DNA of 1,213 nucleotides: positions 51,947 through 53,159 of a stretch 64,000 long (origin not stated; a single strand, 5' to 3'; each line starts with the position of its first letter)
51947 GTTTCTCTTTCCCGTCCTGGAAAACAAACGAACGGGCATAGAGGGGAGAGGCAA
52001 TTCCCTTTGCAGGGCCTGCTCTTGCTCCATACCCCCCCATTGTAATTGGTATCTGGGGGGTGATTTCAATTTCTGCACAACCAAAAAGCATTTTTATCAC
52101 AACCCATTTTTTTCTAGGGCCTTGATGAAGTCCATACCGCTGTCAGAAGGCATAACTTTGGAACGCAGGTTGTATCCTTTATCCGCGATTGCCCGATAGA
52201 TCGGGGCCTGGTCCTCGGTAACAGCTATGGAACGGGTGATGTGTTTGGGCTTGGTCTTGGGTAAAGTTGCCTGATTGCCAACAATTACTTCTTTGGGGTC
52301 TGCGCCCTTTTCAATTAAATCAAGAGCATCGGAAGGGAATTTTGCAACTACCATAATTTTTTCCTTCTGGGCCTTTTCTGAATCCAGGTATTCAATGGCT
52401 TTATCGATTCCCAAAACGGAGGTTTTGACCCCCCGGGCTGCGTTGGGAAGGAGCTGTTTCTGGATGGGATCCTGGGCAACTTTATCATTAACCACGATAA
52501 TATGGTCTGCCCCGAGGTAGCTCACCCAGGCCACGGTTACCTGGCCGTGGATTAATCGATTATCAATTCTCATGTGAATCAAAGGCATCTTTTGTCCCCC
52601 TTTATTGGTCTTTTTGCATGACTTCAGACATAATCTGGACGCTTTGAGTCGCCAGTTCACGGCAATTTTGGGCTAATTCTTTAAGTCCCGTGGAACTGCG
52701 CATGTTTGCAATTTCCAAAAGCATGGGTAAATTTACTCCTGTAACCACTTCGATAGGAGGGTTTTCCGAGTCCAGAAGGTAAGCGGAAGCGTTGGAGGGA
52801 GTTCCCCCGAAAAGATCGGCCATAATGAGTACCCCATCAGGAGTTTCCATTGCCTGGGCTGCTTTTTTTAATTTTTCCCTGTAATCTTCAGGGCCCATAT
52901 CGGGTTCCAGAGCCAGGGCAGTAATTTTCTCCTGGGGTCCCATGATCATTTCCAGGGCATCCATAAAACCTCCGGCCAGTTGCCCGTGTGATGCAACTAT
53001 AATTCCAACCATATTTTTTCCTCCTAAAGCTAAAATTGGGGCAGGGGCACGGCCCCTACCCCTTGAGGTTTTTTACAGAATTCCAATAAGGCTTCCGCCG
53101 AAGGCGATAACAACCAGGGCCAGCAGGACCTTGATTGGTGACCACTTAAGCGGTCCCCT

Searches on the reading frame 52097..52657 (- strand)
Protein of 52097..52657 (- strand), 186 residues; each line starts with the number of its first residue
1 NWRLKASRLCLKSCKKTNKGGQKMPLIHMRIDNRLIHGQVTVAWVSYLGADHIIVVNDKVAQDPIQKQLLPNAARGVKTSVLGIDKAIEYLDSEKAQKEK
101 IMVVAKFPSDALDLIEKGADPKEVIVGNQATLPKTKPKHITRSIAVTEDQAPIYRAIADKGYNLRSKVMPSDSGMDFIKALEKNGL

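Call 79: search_protein_families(library=pfam, max_evalue=0.001, proteins=[window:52097-52657:-])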
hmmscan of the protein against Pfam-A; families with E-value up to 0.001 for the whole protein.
window:52097-52657:- (186 aa): 1 family
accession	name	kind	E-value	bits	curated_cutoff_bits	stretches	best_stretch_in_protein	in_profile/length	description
PF03830.20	PTSIIB_sorb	-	1.8e-41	142.3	27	1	28-173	3-147/148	PTS system sorbose subfamily IIB component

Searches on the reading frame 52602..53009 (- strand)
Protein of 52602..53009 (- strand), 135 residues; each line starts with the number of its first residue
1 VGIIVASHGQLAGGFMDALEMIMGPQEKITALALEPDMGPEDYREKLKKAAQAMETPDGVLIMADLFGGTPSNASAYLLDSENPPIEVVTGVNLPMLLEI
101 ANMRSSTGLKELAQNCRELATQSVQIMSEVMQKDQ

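Call 79: search_protein_families(library=pfam, max_evalue=0.001, proteins=[window:52602-53009:-])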
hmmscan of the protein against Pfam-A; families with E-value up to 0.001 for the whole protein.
window:52602-53009:- (135 aa): 1 family
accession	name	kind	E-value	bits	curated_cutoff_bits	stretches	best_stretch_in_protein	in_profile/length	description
PF03610.21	EIIA-man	-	2.4e-29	102.3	21.4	1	2-115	1-114/116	PTS system fructose IIA component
